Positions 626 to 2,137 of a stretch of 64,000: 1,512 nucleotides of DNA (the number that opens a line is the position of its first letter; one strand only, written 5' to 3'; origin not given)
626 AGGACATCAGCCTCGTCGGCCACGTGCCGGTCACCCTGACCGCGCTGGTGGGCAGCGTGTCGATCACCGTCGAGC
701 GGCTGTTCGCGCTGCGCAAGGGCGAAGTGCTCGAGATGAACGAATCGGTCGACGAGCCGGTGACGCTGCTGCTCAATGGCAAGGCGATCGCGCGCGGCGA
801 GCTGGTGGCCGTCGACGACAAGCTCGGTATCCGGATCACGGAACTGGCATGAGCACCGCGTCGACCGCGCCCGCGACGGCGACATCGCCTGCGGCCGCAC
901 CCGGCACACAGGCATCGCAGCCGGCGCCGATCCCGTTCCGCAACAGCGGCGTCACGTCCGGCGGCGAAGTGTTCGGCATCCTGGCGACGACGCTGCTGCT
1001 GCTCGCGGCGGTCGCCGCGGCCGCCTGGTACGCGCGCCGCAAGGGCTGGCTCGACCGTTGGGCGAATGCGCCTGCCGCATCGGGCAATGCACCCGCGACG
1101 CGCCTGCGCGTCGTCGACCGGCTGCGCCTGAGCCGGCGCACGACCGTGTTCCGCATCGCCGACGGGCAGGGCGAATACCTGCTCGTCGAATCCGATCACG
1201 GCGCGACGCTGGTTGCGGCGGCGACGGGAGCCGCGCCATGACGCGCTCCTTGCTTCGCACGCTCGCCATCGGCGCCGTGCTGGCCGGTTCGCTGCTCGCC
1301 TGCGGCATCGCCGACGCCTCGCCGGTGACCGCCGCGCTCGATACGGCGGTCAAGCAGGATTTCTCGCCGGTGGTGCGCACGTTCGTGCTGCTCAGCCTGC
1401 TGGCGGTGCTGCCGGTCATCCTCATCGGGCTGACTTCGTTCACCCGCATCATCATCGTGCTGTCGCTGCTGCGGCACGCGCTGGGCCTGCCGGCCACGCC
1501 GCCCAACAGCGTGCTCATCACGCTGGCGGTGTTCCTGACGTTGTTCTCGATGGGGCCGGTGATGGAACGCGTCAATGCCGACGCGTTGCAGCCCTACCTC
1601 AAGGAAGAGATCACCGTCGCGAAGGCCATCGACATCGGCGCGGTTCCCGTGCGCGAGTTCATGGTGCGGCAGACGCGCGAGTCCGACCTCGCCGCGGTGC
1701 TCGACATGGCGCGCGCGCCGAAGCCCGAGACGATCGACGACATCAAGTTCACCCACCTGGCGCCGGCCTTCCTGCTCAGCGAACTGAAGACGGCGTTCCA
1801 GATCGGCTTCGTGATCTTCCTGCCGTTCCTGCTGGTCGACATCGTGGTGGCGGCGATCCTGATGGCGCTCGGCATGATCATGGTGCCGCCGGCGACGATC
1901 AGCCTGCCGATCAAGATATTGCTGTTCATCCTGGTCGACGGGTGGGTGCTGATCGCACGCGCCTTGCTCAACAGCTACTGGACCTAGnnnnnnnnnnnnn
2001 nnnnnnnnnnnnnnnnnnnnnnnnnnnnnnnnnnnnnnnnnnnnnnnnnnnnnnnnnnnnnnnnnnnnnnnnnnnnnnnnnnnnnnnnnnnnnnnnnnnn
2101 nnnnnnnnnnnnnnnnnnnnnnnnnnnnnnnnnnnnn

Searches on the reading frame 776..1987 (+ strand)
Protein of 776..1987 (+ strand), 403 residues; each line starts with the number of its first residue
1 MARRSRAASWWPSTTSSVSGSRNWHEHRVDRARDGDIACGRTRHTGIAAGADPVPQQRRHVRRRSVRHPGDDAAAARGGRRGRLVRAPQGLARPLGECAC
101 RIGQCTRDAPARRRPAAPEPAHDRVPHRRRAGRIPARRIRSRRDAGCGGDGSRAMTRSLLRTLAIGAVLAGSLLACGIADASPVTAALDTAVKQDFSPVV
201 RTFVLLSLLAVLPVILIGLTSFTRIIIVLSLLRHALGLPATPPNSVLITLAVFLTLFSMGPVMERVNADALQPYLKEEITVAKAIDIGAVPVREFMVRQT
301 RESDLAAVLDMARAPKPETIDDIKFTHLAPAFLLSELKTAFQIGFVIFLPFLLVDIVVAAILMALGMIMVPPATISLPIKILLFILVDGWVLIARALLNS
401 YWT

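Call 82: search_protein_families(library=padloc, proteins=[window:776-1987:+], max_evalue=0.00001)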
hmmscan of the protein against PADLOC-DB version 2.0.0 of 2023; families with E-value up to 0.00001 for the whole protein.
window:776-1987:+ (403 aa): 0 families

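Call 83: search_protein_families(library=pfam, proteins=[window:776-1987:+], max_evalue=0.001)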
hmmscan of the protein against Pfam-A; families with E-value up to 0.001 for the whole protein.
window:776-1987:+ (403 aa): 1 family
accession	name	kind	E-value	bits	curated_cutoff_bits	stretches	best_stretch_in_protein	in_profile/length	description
PF00813.25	FliP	-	8.8e-72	241.5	26.9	1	205-397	1-191/191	FliP family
